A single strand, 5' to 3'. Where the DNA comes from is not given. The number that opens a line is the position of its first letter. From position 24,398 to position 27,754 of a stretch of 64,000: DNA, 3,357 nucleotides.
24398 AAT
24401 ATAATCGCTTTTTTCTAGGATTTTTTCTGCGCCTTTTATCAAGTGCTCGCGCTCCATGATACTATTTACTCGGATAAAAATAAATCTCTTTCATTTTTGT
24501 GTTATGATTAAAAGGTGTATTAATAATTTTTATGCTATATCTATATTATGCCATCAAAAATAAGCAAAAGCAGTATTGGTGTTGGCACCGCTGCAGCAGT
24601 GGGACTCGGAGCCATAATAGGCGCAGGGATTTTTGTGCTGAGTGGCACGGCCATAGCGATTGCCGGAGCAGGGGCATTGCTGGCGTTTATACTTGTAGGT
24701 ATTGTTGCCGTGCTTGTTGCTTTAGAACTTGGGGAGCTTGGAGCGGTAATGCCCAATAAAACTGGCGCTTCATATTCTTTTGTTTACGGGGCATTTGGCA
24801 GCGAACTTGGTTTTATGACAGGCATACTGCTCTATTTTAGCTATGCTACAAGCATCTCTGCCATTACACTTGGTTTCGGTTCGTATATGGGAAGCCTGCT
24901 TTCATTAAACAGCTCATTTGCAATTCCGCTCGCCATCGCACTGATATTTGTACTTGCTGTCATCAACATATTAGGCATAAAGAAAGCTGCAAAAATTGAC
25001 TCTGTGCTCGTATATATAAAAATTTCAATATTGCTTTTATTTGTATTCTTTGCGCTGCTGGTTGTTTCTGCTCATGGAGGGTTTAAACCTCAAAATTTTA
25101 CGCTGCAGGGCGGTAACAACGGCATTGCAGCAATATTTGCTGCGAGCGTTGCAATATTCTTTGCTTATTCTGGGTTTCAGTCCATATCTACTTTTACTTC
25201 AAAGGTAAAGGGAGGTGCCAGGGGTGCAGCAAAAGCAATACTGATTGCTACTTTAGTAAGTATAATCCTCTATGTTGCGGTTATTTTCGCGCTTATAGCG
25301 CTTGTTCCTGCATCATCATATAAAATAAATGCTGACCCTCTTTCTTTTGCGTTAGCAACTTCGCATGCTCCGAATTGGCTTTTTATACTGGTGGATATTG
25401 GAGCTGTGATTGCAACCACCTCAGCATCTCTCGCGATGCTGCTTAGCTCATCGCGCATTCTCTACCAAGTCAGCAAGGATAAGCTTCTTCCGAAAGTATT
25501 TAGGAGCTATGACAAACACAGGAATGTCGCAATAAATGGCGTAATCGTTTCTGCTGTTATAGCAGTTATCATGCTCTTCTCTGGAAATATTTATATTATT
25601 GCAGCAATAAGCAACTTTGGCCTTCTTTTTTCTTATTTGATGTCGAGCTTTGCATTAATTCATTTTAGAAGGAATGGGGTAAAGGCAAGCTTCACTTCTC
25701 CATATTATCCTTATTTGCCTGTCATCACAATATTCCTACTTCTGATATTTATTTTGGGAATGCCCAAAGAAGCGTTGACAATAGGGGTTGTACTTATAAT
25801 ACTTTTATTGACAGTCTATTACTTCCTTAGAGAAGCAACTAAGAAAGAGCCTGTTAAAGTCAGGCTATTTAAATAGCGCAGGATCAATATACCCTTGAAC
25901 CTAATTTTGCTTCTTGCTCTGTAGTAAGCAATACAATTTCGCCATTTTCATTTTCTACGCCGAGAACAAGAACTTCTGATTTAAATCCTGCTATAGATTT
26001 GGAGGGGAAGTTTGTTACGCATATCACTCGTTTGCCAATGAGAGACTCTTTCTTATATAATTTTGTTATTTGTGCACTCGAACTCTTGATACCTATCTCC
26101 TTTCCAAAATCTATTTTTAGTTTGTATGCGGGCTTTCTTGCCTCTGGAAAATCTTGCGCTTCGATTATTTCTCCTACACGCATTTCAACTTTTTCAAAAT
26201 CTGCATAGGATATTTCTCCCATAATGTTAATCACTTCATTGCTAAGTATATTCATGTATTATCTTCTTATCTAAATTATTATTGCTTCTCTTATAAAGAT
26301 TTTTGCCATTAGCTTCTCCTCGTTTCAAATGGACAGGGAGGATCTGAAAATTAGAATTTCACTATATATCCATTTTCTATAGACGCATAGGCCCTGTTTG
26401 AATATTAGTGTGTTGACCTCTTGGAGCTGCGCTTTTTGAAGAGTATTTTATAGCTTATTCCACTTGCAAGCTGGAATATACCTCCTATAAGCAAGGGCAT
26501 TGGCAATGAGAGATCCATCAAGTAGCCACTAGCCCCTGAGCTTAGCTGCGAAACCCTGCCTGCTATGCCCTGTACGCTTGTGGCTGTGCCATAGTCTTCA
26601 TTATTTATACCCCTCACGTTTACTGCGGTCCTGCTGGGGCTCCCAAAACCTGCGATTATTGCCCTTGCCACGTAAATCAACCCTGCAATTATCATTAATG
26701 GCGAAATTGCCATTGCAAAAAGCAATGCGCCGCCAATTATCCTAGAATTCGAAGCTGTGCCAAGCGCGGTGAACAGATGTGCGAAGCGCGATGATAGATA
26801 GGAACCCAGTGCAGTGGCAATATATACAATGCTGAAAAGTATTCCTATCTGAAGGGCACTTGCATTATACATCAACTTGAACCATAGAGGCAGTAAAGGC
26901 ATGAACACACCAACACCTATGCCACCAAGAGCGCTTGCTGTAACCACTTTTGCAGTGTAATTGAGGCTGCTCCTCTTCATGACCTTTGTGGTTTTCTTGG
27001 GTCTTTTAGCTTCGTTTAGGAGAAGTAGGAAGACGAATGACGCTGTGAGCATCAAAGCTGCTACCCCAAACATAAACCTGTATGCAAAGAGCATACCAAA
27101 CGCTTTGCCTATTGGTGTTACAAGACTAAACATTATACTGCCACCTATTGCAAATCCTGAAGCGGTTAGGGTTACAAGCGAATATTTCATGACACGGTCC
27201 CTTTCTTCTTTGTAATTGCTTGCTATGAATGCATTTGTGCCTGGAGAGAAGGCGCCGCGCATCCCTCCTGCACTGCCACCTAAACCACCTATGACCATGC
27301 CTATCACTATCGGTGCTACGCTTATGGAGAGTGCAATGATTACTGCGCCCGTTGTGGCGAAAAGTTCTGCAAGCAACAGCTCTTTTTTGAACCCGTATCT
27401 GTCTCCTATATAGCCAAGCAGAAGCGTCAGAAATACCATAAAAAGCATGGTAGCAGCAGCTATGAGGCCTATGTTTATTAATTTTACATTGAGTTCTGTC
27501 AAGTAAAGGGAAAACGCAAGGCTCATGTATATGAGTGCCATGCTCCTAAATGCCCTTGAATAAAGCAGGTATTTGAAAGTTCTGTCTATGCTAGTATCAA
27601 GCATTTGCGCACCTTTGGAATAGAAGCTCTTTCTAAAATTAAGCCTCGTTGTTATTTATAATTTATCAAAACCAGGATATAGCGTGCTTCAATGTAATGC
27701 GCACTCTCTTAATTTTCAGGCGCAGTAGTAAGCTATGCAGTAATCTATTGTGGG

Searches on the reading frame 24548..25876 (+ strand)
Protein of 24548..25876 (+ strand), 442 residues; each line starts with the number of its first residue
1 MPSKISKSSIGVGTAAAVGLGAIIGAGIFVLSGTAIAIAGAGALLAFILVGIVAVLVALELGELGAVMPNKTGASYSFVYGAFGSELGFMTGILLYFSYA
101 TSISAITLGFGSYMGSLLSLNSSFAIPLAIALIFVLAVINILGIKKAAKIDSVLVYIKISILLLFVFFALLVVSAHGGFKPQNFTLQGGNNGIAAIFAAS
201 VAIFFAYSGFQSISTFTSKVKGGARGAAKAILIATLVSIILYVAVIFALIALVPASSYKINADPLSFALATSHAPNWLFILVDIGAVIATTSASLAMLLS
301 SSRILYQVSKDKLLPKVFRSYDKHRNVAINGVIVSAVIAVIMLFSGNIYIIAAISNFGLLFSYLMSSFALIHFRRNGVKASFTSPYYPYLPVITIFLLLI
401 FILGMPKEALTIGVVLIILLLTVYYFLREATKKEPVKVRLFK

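Call 74: search_protein_families(library=pfam, proteins=[window:24548-25876:+], max_evalue=0.00001)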
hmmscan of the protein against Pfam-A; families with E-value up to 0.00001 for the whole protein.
window:24548-25876:+ (442 aa): 2 families
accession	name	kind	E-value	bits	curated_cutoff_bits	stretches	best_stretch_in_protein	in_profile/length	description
PF13520.12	AA_permease_2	-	2.2e-46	159.1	27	1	11-404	2-402/427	Amino acid permease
PF00324.27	AA_permease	-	3e-45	155.2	24.6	1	19-412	6-427/470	Amino acid permease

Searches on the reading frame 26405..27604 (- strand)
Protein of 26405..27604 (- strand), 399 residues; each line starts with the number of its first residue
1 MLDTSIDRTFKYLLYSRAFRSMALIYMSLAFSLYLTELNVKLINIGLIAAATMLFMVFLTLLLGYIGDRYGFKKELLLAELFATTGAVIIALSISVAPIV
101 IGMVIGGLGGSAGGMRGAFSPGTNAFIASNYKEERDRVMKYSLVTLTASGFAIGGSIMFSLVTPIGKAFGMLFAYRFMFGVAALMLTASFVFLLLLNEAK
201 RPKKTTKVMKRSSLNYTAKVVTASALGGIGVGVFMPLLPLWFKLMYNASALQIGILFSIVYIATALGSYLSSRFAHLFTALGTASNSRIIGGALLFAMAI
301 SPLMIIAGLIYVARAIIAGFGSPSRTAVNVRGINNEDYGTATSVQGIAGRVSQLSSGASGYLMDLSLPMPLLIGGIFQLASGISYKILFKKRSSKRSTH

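Call 74: search_protein_families(library=pfam, proteins=[window:26405-27604:-], max_evalue=0.00001)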
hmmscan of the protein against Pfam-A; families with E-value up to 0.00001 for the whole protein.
window:26405-27604:- (399 aa): 1 family
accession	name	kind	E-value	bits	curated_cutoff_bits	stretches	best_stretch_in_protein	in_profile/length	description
PF07690.21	MFS_1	-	5.1e-19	68.8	33.4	1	21-353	9-343/347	Major Facilitator Superfamily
